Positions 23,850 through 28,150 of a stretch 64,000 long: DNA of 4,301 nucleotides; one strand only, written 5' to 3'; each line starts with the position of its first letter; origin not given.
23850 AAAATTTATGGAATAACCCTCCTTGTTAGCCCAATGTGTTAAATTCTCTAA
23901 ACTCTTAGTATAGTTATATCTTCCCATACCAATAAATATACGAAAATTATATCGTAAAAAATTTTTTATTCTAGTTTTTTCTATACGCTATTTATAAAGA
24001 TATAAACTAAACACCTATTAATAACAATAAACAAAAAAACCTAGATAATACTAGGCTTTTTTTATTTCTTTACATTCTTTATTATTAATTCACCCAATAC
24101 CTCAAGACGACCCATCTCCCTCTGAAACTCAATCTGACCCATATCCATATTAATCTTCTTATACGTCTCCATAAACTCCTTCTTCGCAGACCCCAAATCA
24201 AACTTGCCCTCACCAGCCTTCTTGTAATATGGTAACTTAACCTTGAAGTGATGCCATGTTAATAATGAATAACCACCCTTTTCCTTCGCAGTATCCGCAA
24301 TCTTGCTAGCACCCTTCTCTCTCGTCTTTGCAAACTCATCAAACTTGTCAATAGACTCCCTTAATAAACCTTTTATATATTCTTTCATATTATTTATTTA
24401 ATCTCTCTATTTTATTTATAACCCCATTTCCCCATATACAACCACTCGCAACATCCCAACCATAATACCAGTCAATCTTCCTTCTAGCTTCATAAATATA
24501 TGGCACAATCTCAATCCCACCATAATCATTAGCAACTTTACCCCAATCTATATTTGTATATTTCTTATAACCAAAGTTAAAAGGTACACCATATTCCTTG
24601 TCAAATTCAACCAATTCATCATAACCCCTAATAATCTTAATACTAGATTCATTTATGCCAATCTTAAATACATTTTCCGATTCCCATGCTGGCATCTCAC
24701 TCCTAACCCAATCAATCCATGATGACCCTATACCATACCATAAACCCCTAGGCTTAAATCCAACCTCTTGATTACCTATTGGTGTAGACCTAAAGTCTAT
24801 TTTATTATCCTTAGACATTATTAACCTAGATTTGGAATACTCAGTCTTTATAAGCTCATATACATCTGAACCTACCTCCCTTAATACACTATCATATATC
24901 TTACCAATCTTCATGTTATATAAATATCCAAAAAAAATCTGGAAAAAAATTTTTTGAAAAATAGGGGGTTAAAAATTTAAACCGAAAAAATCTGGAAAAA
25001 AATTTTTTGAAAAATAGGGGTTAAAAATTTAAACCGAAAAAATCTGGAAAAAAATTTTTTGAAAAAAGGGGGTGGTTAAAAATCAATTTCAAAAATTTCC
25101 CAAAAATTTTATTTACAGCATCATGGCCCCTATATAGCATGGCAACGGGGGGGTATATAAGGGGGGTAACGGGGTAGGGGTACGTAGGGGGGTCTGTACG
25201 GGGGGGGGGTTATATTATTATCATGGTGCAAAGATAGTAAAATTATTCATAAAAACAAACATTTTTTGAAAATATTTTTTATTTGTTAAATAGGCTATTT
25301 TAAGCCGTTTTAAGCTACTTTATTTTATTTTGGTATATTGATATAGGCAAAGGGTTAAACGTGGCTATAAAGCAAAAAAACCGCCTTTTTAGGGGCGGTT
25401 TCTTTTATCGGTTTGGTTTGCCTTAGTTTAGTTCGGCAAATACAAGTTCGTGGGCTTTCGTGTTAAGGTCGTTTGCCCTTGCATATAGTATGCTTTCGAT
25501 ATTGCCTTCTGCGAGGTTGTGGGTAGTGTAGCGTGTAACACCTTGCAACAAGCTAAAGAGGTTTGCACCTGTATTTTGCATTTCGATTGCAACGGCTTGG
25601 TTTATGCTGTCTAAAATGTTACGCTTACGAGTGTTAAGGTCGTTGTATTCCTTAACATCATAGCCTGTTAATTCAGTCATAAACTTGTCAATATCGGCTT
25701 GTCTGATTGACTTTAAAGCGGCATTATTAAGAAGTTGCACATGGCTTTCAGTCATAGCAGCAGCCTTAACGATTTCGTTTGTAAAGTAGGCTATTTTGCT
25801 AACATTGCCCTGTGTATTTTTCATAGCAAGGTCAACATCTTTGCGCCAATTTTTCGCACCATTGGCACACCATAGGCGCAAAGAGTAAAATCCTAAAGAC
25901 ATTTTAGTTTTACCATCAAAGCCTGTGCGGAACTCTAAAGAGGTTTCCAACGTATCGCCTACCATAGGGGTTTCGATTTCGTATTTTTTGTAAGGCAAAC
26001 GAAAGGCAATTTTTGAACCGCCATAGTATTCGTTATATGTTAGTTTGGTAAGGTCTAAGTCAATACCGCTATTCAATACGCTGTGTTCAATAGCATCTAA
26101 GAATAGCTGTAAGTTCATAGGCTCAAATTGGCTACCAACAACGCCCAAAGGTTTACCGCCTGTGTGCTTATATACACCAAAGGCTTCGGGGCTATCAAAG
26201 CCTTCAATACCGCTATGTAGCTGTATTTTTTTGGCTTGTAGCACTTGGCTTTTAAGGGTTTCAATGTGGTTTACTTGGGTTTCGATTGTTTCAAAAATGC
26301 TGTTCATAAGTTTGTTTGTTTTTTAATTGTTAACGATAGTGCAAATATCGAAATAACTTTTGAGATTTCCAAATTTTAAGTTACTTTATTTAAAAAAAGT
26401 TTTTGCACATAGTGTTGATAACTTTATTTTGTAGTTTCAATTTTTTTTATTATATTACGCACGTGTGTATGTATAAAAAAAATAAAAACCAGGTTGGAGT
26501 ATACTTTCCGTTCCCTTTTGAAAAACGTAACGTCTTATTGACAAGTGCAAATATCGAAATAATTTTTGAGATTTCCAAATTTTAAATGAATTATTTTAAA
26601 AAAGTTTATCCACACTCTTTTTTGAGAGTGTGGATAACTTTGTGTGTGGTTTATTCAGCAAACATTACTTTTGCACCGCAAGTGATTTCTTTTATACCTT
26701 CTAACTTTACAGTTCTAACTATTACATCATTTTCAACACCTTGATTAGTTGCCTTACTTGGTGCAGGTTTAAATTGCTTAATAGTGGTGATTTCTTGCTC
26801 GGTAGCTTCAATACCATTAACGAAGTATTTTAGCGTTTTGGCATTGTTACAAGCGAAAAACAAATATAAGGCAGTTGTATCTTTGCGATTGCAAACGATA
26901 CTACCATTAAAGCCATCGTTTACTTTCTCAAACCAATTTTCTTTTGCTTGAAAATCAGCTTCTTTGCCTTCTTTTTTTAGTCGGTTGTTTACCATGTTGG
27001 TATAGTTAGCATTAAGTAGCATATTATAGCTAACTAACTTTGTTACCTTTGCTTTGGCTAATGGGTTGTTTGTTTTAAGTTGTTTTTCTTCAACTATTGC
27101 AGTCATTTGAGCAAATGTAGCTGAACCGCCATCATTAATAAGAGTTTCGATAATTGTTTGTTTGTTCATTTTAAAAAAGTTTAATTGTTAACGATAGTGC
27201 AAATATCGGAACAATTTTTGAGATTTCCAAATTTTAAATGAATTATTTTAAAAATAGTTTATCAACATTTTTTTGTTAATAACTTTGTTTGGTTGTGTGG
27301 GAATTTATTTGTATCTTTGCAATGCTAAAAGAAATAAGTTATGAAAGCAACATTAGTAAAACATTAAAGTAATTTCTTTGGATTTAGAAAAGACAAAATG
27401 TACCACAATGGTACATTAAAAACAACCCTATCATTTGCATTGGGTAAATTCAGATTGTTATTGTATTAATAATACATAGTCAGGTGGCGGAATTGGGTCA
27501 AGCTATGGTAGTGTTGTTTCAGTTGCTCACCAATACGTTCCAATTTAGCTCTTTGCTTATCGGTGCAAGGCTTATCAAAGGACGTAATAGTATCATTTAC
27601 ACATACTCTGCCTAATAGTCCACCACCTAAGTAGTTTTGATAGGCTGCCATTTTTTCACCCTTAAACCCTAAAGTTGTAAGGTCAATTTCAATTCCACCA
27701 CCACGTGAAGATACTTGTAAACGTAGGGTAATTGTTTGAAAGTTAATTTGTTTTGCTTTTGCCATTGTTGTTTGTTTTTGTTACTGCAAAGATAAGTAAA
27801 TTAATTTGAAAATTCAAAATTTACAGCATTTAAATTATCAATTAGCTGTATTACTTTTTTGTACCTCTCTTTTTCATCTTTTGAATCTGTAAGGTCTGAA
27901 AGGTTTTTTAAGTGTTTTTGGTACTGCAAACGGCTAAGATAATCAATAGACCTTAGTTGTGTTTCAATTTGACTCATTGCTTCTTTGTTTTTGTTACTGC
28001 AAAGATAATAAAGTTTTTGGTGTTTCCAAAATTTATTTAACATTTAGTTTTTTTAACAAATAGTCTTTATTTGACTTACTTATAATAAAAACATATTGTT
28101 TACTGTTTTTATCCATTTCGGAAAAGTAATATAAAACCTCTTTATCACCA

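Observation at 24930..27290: Candidate replication-origin / regulatory region: 3 x ~60-bp iteron-like tandem repeats, a G-tract cluster, and inverted pairs of perfect DnaA boxes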

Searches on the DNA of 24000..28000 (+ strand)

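Call 4: search_dna_similar(query=window:24000-28000:+, collection=phages, mode=near, max_rows=20)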
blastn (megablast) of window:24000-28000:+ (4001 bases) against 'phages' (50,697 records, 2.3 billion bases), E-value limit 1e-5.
No match.

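Call 62: search_rna_families(source=window, start=24800, end=27500, threshold=evalue, max_evalue=5)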
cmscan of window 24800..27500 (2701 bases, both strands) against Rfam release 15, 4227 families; matches with E-value up to 5: 8.
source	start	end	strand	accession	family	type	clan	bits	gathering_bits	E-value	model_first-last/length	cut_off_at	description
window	25338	25410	+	RF02074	STnc240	Gene; sRNA;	-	22.4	55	3.5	1-77/77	no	Enterobacterial sRNA STnc240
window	25282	25408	+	RF01859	Phe_leader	Cis-reg; leader;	-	21.1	55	2.3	1-125/125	no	Phenylalanine leader peptide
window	25306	25409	+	RF01772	rnk_pseudo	Cis-reg; leader;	-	20.4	55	2.5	1-108/108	no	Pseudomonas rnk leader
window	25370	25443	-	RF00506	Thr_leader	Cis-reg; leader;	-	20.2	55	1.2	1-118/118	no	Threonine operon leader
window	25296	25406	+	RF02618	SSRC34_2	Gene; sRNA;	-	20.2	48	4.1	1-125/125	no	Streptococcus sRNA 34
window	26553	26642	+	RF02759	LasI_thermometer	Cis-reg; thermoregulator;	-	18.8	76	3.8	1-110/110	no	LasI 5' UTR ROSE like thermometer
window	25278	25407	+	RF00106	RNAI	Gene; antisense;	-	18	47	3.4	1-102/102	no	RNAI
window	26988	27048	+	RF03611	mir-7147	Gene; miRNA;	-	17.3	90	4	1-58/58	no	mir-7147 microRNA precursor family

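Call 89: build_rna_model(alignment_id=A3, structure=none)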
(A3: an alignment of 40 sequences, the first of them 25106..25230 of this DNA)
Model R1 built from alignment A3 (40 sequences, 157 columns); structure: none (sequence only).
model positions 118; base pairs 0; branch points 0; effective number of sequences 6.2; information 0.49 bits per position. No base pairs: searches with it score sequence only.

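Call 90: search_with_rna_model(model_id=R1, source=window, max_evalue=10, show_alignments=1)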
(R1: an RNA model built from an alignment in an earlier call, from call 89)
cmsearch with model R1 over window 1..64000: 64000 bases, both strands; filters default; matches with E-value up to 10: 1.
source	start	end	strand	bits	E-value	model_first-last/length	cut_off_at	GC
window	25107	25214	-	72.4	6.3e-22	9-117/118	-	0.55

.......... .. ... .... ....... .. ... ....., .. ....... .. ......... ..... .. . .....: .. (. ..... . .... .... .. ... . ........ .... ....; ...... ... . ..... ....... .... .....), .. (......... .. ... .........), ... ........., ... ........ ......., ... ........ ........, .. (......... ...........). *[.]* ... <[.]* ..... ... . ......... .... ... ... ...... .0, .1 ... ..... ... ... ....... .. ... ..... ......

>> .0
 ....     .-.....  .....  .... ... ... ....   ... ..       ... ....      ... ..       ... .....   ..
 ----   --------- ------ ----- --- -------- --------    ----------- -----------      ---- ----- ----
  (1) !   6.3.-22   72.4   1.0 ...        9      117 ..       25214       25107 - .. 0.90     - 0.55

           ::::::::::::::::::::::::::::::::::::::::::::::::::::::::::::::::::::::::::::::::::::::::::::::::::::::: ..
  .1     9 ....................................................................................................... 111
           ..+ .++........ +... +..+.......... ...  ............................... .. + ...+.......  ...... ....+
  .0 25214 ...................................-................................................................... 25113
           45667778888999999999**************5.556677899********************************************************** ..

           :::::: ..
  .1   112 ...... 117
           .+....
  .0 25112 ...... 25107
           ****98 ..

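Call 91: search_with_rna_model(model_id=R1, sources=[L007, L008, L009, L010, L011, L012, L013, L014, L015, L016, L017, L018, L019, L020, L021, L022, L023, L024, L025, L026, L027, L028, L029, L030, L031, L032, L033, L034, L035, L036, L037, L038, L039, L040, L041, L042, L043, L044, L045, L046, L047, L048, L049, L050, L051, L052, L053, L054, L055, L056, L057, L058, L059, L060, L061, L062, L063, L064, L065, L066, L067, L068, L069, L070, L071, L072, L073, L074, L075, L076, L077, L078, L079, L080, L081, L082, L083, L084, L085, L086, L087, L088, L089, L090, L091, L092, L093, L094, L095, L096, L097, L098, L099, L100], max_evalue=0.001)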
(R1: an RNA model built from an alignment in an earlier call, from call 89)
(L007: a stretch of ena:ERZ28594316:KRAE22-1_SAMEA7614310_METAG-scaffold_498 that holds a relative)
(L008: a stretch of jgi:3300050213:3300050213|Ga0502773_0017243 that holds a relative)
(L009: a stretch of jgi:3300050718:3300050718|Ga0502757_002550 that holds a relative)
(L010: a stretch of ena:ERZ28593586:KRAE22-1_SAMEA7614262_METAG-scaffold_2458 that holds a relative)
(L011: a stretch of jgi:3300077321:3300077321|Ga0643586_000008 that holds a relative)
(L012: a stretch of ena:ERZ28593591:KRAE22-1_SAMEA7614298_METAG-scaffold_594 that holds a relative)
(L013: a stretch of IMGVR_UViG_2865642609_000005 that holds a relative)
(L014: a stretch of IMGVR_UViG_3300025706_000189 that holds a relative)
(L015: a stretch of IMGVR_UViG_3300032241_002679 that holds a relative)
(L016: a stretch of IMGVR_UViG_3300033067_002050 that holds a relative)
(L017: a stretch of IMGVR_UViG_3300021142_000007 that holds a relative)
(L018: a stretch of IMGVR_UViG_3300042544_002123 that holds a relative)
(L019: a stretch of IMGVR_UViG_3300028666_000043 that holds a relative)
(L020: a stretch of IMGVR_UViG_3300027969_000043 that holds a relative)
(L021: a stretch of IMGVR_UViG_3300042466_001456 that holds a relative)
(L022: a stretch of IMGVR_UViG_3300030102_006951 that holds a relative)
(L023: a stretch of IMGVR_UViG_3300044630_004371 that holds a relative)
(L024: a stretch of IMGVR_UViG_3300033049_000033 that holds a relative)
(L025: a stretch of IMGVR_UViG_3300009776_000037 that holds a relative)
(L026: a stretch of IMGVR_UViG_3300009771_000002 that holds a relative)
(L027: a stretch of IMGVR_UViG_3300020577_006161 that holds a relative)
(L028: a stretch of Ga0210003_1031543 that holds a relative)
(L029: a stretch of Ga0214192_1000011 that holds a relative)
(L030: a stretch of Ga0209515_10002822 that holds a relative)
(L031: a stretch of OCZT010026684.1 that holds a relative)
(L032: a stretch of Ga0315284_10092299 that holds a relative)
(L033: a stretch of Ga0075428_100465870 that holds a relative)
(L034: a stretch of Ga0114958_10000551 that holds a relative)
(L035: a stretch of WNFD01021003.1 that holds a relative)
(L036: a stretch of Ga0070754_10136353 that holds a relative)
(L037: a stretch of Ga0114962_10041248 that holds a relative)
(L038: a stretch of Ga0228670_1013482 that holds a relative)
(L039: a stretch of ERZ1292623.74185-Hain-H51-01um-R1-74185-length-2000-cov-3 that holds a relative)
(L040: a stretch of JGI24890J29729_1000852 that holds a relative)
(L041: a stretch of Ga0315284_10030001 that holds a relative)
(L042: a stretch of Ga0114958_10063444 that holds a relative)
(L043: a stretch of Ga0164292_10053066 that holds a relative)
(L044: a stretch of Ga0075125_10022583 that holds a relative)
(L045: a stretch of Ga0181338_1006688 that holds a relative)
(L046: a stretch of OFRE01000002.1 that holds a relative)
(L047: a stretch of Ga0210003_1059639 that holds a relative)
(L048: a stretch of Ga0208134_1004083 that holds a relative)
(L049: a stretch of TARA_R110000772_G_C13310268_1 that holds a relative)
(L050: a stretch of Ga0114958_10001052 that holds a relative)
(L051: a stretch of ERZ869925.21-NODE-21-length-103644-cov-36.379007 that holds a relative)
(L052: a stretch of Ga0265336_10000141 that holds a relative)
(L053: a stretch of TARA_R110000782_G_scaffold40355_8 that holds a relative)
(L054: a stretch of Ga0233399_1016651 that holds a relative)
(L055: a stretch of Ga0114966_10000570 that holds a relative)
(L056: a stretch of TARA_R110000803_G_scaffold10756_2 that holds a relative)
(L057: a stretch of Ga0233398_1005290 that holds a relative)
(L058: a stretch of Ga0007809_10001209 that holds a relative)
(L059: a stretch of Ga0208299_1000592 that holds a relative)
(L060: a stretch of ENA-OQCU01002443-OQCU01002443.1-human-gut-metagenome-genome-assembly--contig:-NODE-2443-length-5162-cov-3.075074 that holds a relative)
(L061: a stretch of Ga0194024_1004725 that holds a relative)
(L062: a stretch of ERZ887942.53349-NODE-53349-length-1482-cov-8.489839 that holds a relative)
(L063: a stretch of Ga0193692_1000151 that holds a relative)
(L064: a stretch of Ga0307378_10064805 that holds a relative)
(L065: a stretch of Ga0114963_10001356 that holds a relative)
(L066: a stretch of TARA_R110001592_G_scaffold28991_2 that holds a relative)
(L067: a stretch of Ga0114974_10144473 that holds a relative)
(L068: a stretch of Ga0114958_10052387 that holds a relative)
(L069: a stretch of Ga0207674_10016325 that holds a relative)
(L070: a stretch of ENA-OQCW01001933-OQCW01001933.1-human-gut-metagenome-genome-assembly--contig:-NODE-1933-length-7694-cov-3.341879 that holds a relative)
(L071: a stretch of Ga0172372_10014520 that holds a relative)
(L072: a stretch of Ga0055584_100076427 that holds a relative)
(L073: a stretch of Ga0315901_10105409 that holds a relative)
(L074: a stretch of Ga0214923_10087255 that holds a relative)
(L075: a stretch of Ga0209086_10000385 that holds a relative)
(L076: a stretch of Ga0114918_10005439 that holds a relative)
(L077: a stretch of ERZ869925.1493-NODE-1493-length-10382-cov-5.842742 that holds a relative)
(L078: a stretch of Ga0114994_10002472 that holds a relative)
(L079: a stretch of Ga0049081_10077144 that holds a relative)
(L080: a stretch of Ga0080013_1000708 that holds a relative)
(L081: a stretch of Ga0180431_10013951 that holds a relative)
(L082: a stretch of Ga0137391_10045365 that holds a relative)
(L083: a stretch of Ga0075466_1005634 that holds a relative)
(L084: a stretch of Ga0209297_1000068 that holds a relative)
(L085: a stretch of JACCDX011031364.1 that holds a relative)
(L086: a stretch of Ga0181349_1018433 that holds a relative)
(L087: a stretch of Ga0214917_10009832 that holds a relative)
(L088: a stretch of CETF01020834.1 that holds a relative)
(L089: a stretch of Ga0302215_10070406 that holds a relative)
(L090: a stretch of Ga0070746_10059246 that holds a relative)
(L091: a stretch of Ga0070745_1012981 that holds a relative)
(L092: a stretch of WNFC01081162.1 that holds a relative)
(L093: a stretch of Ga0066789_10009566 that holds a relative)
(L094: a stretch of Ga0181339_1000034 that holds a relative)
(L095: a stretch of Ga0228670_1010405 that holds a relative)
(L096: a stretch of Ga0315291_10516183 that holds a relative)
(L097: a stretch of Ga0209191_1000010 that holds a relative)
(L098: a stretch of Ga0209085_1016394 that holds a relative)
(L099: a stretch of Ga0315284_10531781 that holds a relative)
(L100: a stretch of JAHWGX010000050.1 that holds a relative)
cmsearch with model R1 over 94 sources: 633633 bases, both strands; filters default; matches with E-value up to 0.001: 91.
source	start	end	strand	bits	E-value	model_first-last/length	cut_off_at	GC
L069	7583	7692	+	82.3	5.1e-24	8-117/118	-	0.53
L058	10441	10549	+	80.8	1.5e-23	9-117/118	-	0.58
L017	1355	1462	-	79.8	3.2e-23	10-117/118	-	0.59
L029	2516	2623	-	79.8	3.2e-23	10-117/118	-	0.59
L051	9546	9656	+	79.3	4.5e-23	7-117/118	-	0.59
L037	2927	3037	-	78.7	7e-23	8-117/118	-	0.56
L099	145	251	-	77.9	1.3e-22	11-117/118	-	0.53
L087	81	189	-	76.6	3.1e-22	9-117/118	-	0.6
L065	11868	11977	-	76.2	4.1e-22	8-117/118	-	0.56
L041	5684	5794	-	75.1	9.6e-22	7-117/118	-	0.56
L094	195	296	-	73.9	2.2e-21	17-117/118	-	0.53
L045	1760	1861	+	73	4.1e-21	17-117/118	-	0.54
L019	5646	5753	+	73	4.3e-21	11-117/118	-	0.56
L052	5646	5753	+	73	4.3e-21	11-117/118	-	0.56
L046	8357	8455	-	72.9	4.4e-21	17-116/118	-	0.59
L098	2243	2350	-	72.9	4.5e-21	9-117/118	-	0.56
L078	4434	4527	-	72.1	8.3e-21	25-117/118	-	0.53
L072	2782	2875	-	71.6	1.2e-20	25-117/118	-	0.54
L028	2620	2732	+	71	1.8e-20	6-117/118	-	0.54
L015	12632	12742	-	70.3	3e-20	7-117/118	-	0.5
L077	1812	1900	-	69.4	5.8e-20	29-117/118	-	0.6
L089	111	211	-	69.1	6.7e-20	17-117/118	-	0.6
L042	1791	1894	-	68.4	1.2e-19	12-117/118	-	0.62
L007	2473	2563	+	67.5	2.2e-19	28-117/118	-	0.55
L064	31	134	-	67.4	2.4e-19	11-114/118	-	0.61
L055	1297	1411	+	67.3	2.5e-19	12-117/118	-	0.63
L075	7786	7900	-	67.3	2.5e-19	12-117/118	-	0.63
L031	4738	4837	+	65.9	7.1e-19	18-117/118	-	0.55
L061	2272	2359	+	65.7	8.2e-19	29-117/118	-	0.5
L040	8261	8362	-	65.5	9.3e-19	28-117/118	-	0.51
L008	992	1095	+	64.8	1.5e-18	14-117/118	-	0.46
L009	1347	1450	+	64.8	1.5e-18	14-117/118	-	0.46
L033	50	155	-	63.1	5e-18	18-116/118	-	0.55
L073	2506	2595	+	62.9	6.1e-18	11-100/118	-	0.6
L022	1758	1845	+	62.8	6.2e-18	29-117/118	-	0.51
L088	10742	10829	-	62.8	6.2e-18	29-117/118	-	0.51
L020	736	851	-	61.9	1.2e-17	11-117/118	-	0.63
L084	3335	3450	-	61.9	1.2e-17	11-117/118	-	0.63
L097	4120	4235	-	61.9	1.2e-17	11-117/118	-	0.63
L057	801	888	+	61.9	1.2e-17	29-117/118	-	0.53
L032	2686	2795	-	61.8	1.4e-17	9-117/118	-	0.55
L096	120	229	-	61.8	1.4e-17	9-117/118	-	0.55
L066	2678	2765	+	60.7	2.9e-17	29-117/118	-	0.52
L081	5772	5859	+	60.6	3.1e-17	29-117/118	-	0.49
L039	3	89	-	60.5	3.4e-17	14-100/118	-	0.64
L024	718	817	+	60.4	3.5e-17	28-117/118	-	0.5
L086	400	502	-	60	4.6e-17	15-117/118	-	0.6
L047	1719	1807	+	60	4.9e-17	29-117/118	-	0.48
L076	9714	9802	-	60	4.9e-17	29-117/118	-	0.48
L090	10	97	-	59.9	5.1e-17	29-117/118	-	0.51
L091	28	116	-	59.6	6.5e-17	29-117/118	-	0.55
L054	41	128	-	59.3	7.7e-17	30-117/118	-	0.5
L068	2098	2188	+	57.5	2.8e-16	9-100/118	-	0.63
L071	1407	1484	+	57.5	2.9e-16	41-117/118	-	0.58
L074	2073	2163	+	57.1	3.8e-16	9-99/118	-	0.68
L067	2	96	-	57.1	3.9e-16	11-100/118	-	0.65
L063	2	91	-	56.9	4.5e-16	11-100/118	-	0.57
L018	3691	3797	+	56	8.4e-16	24-116/118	-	0.54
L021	1983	2089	-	56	8.4e-16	24-116/118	-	0.54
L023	11517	11623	-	56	8.4e-16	24-116/118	-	0.54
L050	8698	8771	+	55.6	1.1e-15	28-96/118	-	0.61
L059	7075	7168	+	55.5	1.2e-15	28-117/118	-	0.53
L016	394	496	-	55.5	1.2e-15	11-116/118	-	0.59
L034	2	86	-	55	1.8e-15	11-99/118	-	0.66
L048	424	504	-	54.8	2e-15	36-117/118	-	0.58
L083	1332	1412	+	54.8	2e-15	36-117/118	-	0.58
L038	1210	1298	-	54.8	2e-15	29-117/118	-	0.56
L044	2872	2938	+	53.7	4.4e-15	32-98/118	-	0.54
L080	5709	5813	+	53.1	6.5e-15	28-117/118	-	0.6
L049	3255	3334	+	52.8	8.5e-15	37-117/118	-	0.56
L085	1174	1242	+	49.5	9.2e-14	31-99/118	-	0.55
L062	8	66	-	48.1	2.4e-13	25-83/118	-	0.58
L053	3082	3157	-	44.6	3.1e-12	43-117/118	-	0.53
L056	8708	8783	-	44.6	3.1e-12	43-117/118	-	0.53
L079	3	86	-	44.3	3.6e-12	16-99/118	-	0.65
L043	3090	3179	+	43.5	6.5e-12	23-99/118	-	0.59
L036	9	64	-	43.1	9.2e-12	37-92/118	-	0.61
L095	3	73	-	42.9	1e-11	28-98/118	-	0.59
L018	4525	4577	+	27.4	6.8e-07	64-117/118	-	0.49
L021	1203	1255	-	27.4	6.8e-07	64-117/118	-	0.49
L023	10737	10789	-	27.4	6.8e-07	64-117/118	-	0.49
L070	1310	1352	+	26.2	1.7e-06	39-75/118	-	0.6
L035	3383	3419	-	25.9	2.1e-06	52-88/118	-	0.49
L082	433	469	+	25.9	2.1e-06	52-88/118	-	0.49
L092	3020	3056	-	25.9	2.1e-06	52-88/118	-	0.49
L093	1800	1835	+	25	4e-06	52-87/118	-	0.5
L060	5098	5135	+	22.8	1.9e-05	39-75/118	-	0.53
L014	4635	4667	+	19.5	0.0002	56-88/118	-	0.48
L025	456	488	+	19.5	0.0002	56-88/118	-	0.48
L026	3100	3132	-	19.5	0.0002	56-88/118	-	0.48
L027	8134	8156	-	18.6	0.00038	57-79/118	-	0.52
